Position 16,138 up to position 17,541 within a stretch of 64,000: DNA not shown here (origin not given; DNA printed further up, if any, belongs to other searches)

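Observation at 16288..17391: Homing-endonuclease intein inside the TPP-binding beta subunit of pyruvate:ferredoxin oxidoreductase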

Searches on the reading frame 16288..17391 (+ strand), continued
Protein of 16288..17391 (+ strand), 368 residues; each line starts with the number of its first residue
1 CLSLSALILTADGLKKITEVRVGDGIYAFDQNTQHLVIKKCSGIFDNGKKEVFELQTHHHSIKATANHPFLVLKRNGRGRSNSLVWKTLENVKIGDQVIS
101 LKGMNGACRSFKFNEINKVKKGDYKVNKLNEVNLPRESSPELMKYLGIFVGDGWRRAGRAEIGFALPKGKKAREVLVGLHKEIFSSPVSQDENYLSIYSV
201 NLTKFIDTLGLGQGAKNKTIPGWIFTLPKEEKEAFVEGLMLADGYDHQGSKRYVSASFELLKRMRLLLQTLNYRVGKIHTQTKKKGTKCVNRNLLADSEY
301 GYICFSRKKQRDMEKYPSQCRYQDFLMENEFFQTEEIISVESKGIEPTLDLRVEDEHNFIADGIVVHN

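Call 41: search_protein_families(library=pfam, proteins=[P0241, P0242, P0243, P0245, P0252, P0257, P0261, P0267, P0120, P0313], max_evalue=0.0001)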
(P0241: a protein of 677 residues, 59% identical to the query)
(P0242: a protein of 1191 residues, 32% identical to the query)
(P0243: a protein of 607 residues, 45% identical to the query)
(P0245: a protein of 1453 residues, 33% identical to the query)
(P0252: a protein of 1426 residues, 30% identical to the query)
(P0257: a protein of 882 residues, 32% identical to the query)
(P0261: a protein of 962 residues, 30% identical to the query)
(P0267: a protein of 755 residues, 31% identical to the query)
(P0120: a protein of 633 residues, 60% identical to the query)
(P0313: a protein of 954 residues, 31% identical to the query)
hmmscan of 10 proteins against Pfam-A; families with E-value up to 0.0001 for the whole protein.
P0241 (677 aa): 3 families
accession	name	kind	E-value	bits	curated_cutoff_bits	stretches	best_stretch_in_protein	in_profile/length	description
PF02775.26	TPP_enzyme_C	-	5.1e-18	65.8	21.9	1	57-144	5-91/151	Thiamine pyrophosphate enzyme, C-terminal TPP binding domain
PF14890.11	Intein_splicing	-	6.1e-16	59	35.8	1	148-509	2-155/155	Intein splicing domain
PF14528.11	LAGLIDADG_3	-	3.5e-05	24.4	22.5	0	370-411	2-45/82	LAGLIDADG-like domain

P0242 (1191 aa): 7 families
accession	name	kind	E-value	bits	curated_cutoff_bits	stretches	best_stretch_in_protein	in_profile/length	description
PF01458.23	SUFBD_core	-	7.9e-75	251.7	27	2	1016-1162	86-232/232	SUF system FeS cluster assembly, SufBD core domain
PF14890.11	Intein_splicing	-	2.5e-36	125.3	35.8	2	694-1018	8-155/155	Intein splicing domain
PF14528.11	LAGLIDADG_3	-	1.5e-24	86.5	22.5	2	359-413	1-55/82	LAGLIDADG-like domain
PF05204.19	Hom_end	-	7.9e-11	42.5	21.1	1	363-433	16-84/110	Homing endonuclease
PF01079.26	Hint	-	1.1e-08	35.4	29.7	0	680-778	12-116/213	Hint module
PF19295.5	SufBD_N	-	1.8e-08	34.7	23.5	1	503-587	87-171/172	SufBD protein N-terminal region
PF07591.16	PT-HINT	-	1.5e-06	29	27.7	0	133-198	1-71/137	Pretoxin HINT domain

P0243 (607 aa): 3 families
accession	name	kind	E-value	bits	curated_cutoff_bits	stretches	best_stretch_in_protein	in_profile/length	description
PF14890.11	Intein_splicing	-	2.4e-18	66.9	35.8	1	139-445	1-155/155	Intein splicing domain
PF02775.26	TPP_enzyme_C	-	4.2e-16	59.5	21.9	1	56-134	18-89/151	Thiamine pyrophosphate enzyme, C-terminal TPP binding domain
PF01079.26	Hint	-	1.8e-05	24.8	29.7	1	130-234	10-117/213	Hint module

P0245 (1453 aa): 6 families
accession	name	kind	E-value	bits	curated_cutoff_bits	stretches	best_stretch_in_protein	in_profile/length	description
PF07230.16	Portal_T4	-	1.4e-58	199.2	22.9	2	1054-1273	200-430/433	Bacteriophage T4-like portal protein (Gp20)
PF14890.11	Intein_splicing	-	2.4e-25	89.6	35.8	2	236-597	9-155/155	Intein splicing domain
PF14528.11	LAGLIDADG_3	-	4.1e-18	65.9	22.5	1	463-533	4-73/82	LAGLIDADG-like domain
PF05204.19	Hom_end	-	1.4e-14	54.5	21.1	1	923-1013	2-85/110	Homing endonuclease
PF07591.16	PT-HINT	-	4.8e-09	37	27.7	1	229-319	2-91/137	Pretoxin HINT domain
PF01079.26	Hint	-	6.4e-08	32.9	29.7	0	624-709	12-106/213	Hint module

P0252 (1426 aa): 4 families
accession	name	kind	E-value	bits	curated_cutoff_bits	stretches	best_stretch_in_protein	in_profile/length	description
PF14890.11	Intein_splicing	-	3.1e-19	69.7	35.8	2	741-1103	9-155/155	Intein splicing domain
PF14528.11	LAGLIDADG_3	-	1.2e-09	38.7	22.5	0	504-567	6-70/82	LAGLIDADG-like domain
PF04860.17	Phage_portal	-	2.5e-06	27.4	39.1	1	1165-1303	193-319/321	Phage portal protein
PF06074.18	Portal_Mu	-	9.5e-05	22.3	23.9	0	118-183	11-79/336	Portal protein of Mu bacteriophage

P0257 (882 aa): 5 families
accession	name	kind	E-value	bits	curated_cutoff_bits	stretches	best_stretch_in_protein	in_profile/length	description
PF14528.11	LAGLIDADG_3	-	5.5e-18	65.4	22.5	1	363-430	1-68/82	LAGLIDADG-like domain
PF14890.11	Intein_splicing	-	1.5e-17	64.2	35.8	1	144-516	12-155/155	Intein splicing domain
PF19295.5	SufBD_N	-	6.4e-09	36.1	23.5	1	510-591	90-171/172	SufBD protein N-terminal region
PF13403.11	Hint_2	-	2.8e-08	34.7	28.4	0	128-188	2-65/147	Hint domain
PF05204.19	Hom_end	-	5.7e-05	23.6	21.1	0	363-439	12-87/110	Homing endonuclease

P0261 (962 aa): 7 families
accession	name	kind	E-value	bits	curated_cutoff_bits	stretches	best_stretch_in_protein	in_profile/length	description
PF01458.23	SUFBD_core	-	4.7e-24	85.6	27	1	616-706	1-88/232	SUF system FeS cluster assembly, SufBD core domain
PF14890.11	Intein_splicing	-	7.4e-24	84.7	35.8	2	143-538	10-155/155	Intein splicing domain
PF19295.5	SufBD_N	-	1.5e-11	44.7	23.5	1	526-613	84-171/172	SufBD protein N-terminal region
PF14528.11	LAGLIDADG_3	-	8.8e-11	42.4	22.5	1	385-438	2-55/82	LAGLIDADG-like domain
PF01079.26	Hint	-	1.4e-07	31.7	29.7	0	706-811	12-116/213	Hint module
PF13403.11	Hint_2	-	5.9e-06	27.2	28.4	0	707-743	2-40/147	Hint domain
PF05204.19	Hom_end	-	2e-05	25.1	21.1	1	388-461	16-87/110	Homing endonuclease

P0267 (755 aa): 3 families
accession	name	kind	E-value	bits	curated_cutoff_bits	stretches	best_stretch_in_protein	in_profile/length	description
PF14890.11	Intein_splicing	-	1.1e-22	81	35.8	2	134-495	7-155/155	Intein splicing domain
PF14528.11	LAGLIDADG_3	-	4.2e-06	27.4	22.5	0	360-413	3-55/82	LAGLIDADG-like domain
PF01079.26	Hint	-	9e-06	25.9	29.7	1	119-221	10-120/213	Hint module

P0120 (633 aa): 5 families
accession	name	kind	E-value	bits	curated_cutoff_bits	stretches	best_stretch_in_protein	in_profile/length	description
PF14890.11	Intein_splicing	-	3.2e-14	53.4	35.8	1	486-611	2-127/155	Intein splicing domain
PF14528.11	LAGLIDADG_3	-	7.6e-09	36.2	22.5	0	242-289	8-55/82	LAGLIDADG-like domain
PF02775.26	TPP_enzyme_C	-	4.1e-06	27.1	21.9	0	448-479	58-88/151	Thiamine pyrophosphate enzyme, C-terminal TPP binding domain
PF13403.11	Hint_2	-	1.6e-05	25.8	28.4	0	108-144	2-38/147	Hint domain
PF01079.26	Hint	-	8.3e-05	22.7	29.7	0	476-582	10-120/213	Hint module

P0313 (954 aa): 3 families
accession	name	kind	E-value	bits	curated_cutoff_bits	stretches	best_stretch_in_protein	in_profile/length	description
PF07230.16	Portal_T4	-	3.5e-57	194.5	22.9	1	491-748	163-433/433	Bacteriophage T4-like portal protein (Gp20)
PF14890.11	Intein_splicing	-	2e-13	50.9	35.8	1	138-498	8-155/155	Intein splicing domain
PF05204.19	Hom_end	-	9.4e-05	22.9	21.1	0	350-409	2-59/110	Homing endonuclease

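Call 43: find_encoding_contigs(protein=P0001, flank=4000, max_places=2)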
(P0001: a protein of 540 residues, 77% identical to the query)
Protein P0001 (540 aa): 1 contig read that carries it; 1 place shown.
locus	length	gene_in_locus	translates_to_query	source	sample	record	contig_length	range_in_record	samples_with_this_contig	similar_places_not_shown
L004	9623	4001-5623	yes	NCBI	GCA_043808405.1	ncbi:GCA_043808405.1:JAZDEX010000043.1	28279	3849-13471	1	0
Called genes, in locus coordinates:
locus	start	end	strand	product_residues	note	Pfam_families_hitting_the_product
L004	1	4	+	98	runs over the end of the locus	PF02575:YbaB_DNA_bd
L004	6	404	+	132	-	-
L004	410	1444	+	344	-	-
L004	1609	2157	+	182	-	PF01558:POR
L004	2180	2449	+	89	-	PF12838:Fer4_7 (faint), PF13484:Fer4_16 (faint), PF14697:Fer4_21 (weak), PF00037:Fer4 (faint), PF12797:Fer4_2 (faint), PF12837:Fer4_6 (faint)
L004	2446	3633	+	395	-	PF01855:POR_N, PF17147:PFOR_II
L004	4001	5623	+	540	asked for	PF01079:Hint (weak), PF07591:PT-HINT (faint), PF14890:Intein_splicing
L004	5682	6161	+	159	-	PF03232:COQ7 (faint), PF00210:Ferritin, PF02915:Rubrerythrin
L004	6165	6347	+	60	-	PF12797:Fer4_2 (weak), PF14697:Fer4_21 (weak), PF00037:Fer4 (weak), PF12837:Fer4_6 (weak), PF13459:Fer4_15, PF13370:Fer4_13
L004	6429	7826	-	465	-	PF13623:SurA_N_2, PF13624:SurA_N_3, PF00639:Rotamase (faint), PF13145:Rotamase_2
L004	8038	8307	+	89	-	-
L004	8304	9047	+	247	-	PF00119:ATP-synt_A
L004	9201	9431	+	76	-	PF00137:ATP-synt_C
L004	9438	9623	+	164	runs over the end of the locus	PF00430:ATP-synt_B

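Call 47: find_related_loci(query=A1, collection=genome_contigs, flank=3000)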
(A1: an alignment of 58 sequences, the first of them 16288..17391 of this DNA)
Query A1 (368 aa) in genome_contigs; peptide patterns used: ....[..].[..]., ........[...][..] (x = any residue, [..] = any of these).
599 stretches matched a pattern (row limit reached: there are more); 486 encode a relative of the query (tblastn E <= 1e-3); the best 80 are kept; 80 distinct loci.
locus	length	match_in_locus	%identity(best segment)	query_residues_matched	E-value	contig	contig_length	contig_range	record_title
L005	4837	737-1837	75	1-368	0e+0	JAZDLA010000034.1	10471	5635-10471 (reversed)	MAG: Candidatus Omnitrophota bacterium isolate MEGAHIT-group-0.561 k141_20388331, whole genome shotgun sequence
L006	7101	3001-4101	72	1-368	0e+0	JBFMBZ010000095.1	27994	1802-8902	MAG: Candidatus Omnitrophota bacterium isolate MAG177 MAG177_95, whole genome shotgun sequence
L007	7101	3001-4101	75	1-368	0e+0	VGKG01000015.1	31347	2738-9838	MAG: Candidatus Omnitrophota bacterium isolate M_DeepCast_200m_m2_189 M_DeepCast_200m_m2_189_Ga0194113_10001556, whole g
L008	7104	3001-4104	74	1-368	0e+0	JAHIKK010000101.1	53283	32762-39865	MAG: Candidatus Omnitrophota bacterium isolate KR13_N1.mb.50 KR13_N1.mb.50_k141_224228, whole genome shotgun sequence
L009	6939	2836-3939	73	1-368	0e+0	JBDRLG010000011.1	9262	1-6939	MAG: Candidatus Omnitrophota bacterium isolate MEGAHIT-group-1.764 k141_1801232, whole genome shotgun sequence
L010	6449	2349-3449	71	1-368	2e-179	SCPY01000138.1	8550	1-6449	MAG: bacterium isolate DP16D_bin.15 DP16D_bin.15-62249, whole genome shotgun sequence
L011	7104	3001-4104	74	1-368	0e+0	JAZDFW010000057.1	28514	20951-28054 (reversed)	MAG: Candidatus Omnitrophota bacterium isolate MEGAHIT-group-0.225 k141_16240037, whole genome shotgun sequence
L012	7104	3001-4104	93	1-368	0e+0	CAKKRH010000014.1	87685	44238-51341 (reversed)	Omnitrophica bacterium GWA2_41_15 isolate Hainich-H52-bin157-1 genome assembly, contig: H52-bin157_1_Hain_H52_02um_R3_79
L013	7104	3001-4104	77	1-368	0e+0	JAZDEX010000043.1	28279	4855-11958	MAG: Candidatus Omnitrophota bacterium isolate MEGAHIT-group-0.17 k141_15735638, whole genome shotgun sequence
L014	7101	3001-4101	63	1-368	2e-160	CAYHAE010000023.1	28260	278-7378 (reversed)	MAG TPA_asm: uncultured Planctomycetia bacterium isolate ERP119294_co1_439 genome assembly, contig: NODE_1900_length_282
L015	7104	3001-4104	63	1-368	1e-159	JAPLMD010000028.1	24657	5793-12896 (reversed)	MAG: Candidatus Omnitrophota bacterium isolate LacPavin_0920_SED5_MAG_41_13 LacPavin_0920_SED5_scaffold_2117323, whole g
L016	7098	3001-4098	64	1-368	1e-158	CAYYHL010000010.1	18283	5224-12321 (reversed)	MAG TPA_asm: uncultured Clostridia bacterium isolate SRP239594_co1_38 genome assembly, contig: NODE_1237_length_18283_co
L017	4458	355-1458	63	1-368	1e-159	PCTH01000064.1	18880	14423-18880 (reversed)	MAG: Candidatus Omnitrophica bacterium CG22_combo_CG10-13_8_21_14_all_43_16 CG22_scaffold_5736_c, whole genome shotgun s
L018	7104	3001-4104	63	1-368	9e-158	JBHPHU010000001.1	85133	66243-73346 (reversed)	Candidatus Omnitrophota bacterium isolate SAG AM-312-B13 AM-312-B13_NODE_1, whole genome shotgun sequence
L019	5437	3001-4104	64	1-368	2e-157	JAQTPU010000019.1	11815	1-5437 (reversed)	MAG: Candidatus ainarchaeum sp. isolate STB_123 NODE_13755_length_11815_cov_2.581708_Sandtown_B, whole genome shotgun se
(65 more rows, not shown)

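Call 49: predict_structure(alignment_id=A1)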
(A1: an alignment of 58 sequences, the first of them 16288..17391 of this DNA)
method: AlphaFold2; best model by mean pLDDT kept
length: 368 residues; sequences in the alignment: 58
mean_pLDDT: 92.3   pTM: 0.90
mean pLDDT of the five models: 92.3, 92.0, 91.6, 91.6, 91.0
residues with pLDDT >= 90: 289; 70-90: 71; 50-70: 8; < 50: 0
segments of 3 or more residues with pLDDT < 50: none
pLDDT, mean of each block of 10 residues (from residue 1): 96 96 96 93 96 95 97 89 94 97 82 89 68 94 98 91 94 97 94 93 93 92 95 98 92 96 96 93 87 87 91 81 86 96 97 91 95
secondary structure, 60 per line:
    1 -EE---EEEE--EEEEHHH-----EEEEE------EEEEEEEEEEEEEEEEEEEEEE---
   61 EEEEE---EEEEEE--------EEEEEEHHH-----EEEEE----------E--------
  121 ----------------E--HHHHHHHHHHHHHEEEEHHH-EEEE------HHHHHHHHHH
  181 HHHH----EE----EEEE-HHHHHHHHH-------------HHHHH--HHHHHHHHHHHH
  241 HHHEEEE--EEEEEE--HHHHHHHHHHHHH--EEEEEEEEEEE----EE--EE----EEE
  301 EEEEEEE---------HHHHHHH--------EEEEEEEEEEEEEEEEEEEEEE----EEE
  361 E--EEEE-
elements in order: E7-10 E13-16 E25-29 E36-57 E61-65 E69-74 E83-88 E97-101 H140-152 E153-156 E161-164 H171-184 E195-198 H200-208 H222-226 H229-243 E244-247 E250-255 H258-270 E273-283 E298-307 H317-323 E332-353 E358-361 E364-367

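Call 53: fold_search(model_id=the predicted structure, library=pdb)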
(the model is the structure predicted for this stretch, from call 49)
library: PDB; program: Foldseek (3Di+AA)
matches with E <= 10: 497; with E <= 0.001: 43
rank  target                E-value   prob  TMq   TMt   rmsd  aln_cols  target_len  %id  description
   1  7qsu                  1.2e-22  1.00  0.72  0.73   5.2       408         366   20  Crystal structure of homing endonuclease-associated TliVMA intein (C1A, d333-339) (released 2022-03-30)
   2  7qss                  9.5e-21  1.00  0.73  0.63   5.4       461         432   18  Crystal structure of homing endonuclease-associated TliVMA intein (C1A) (released 2022-03-30)
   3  7qst                  2.8e-18  1.00  0.64  0.66   6.3       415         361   18  Crystal structure of homing endonuclease-associated PhoVMA intein (C1A) (released 2022-03-30)
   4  2cw7                  9.3e-17  1.00  0.67  0.47   8.6       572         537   15  Crystal structure of intein homing endonuclease II (released 2006-04-18)
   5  1vde_B                1.9e-14  1.00  0.48  0.42  19.2       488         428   12  PI-SCEI, A HOMING ENDONUCLEASE WITH PROTEIN SPLICING ACTIVITY (released 1998-04-08)
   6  1dfa                  2.2e-14  1.00  0.50  0.46  19.1       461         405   14  CRYSTAL STRUCTURE OF PI-SCEI IN C2 SPACE GROUP (released 1999-12-08)
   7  1ef0_A                5.0e-14  1.00  0.48  0.43  21.0       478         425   12  CRYSTAL STRUCTURE OF PI-SCEI MINIPRECURSOR (released 2000-06-07)
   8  1vde_A                6.3e-14  1.00  0.49  0.43  20.1       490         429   12  PI-SCEI, A HOMING ENDONUCLEASE WITH PROTEIN SPLICING ACTIVITY (released 1998-04-08)
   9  1lwt_A                1.7e-12  1.00  0.47  0.40  20.6       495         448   13  Crystal structure of the intein homing endonuclease PI-SceI bound to its substrate DNA (Ca2+ free) (released 2002-09-27)
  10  1lws_A                2.6e-12  1.00  0.48  0.43  20.6       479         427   13  Crystal structure of the intein homing endonuclease PI-SceI bound to its recognition sequence (released 2002-09-27)
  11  1dq3                  4.9e-12  1.00  0.59  0.50   7.6       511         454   15  CRYSTAL STRUCTURE OF AN ARCHAEAL INTEIN-ENCODED HOMING ENDONUCLEASE PI-PFUI (released 2000-07-05)
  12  1jva_B                5.4e-12  1.00  0.47  0.41  20.6       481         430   12  CRYSTAL STRUCTURE OF THE VMA1-DERIVED ENDONUCLEASE BEARING THE N AND C EXTEIN PROPEPTIDES (released 2002-08-29)
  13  1um2_A                9.5e-12  1.00  0.45  0.41  21.0       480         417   12  Crystal Structure of the Vma1-Derived Endonuclease with the Ligated Extein Segment (released 2004-09-22)
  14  1um2_B                2.0e-11  1.00  0.47  0.43  20.6       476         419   14  Crystal Structure of the Vma1-Derived Endonuclease with the Ligated Extein Segment (released 2004-09-22)
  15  1jva_A                2.0e-11  1.00  0.43  0.39  20.8       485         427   12  CRYSTAL STRUCTURE OF THE VMA1-DERIVED ENDONUCLEASE BEARING THE N AND C EXTEIN PROPEPTIDES (released 2002-08-29)
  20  1mi8                  9.5e-06  1.00  0.32  0.81   9.8       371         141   13  2.0 Angstrom crystal structure of a DnaB intein from Synechocystis sp. PCC 6803 (released 2003-08-19)
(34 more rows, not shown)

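Call 62: find_related_loci(query=A1, collection=viral_contigs, flank=2500)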
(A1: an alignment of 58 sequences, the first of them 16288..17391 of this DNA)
Query A1 (368 aa) in viral_contigs; peptide patterns used: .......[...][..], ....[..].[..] (x = any residue, [..] = any of these).
167 stretches matched a pattern; 69 encode a relative of the query (tblastn E <= 1e-3); 69 distinct loci.
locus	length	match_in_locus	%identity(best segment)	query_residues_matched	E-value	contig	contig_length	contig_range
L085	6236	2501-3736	30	1-368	4e-41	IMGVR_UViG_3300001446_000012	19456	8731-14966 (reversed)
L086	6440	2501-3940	28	1-368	2e-35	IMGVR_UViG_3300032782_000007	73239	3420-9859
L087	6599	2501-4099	28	1-368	3e-35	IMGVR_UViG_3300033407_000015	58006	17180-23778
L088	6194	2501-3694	27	1-368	5e-35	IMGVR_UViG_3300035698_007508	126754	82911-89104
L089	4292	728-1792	27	1-368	6e-35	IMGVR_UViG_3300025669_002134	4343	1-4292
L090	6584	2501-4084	25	1-368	9e-32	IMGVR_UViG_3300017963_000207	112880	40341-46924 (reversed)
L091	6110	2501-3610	29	1-368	2e-30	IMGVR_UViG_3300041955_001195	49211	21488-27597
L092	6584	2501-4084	25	1-368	9e-32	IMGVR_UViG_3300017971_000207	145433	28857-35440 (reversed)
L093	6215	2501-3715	24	1-368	6e-25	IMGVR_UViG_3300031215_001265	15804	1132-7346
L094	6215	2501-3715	24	1-368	3e-23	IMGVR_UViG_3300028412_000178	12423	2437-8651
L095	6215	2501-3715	24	1-368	3e-23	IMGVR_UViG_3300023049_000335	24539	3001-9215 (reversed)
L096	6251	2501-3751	26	1-368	1e-20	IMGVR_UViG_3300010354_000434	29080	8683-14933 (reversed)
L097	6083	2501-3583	28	1-368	2e-20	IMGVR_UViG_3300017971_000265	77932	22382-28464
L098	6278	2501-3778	29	1-368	4e-20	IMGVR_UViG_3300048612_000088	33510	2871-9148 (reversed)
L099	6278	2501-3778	29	1-368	4e-20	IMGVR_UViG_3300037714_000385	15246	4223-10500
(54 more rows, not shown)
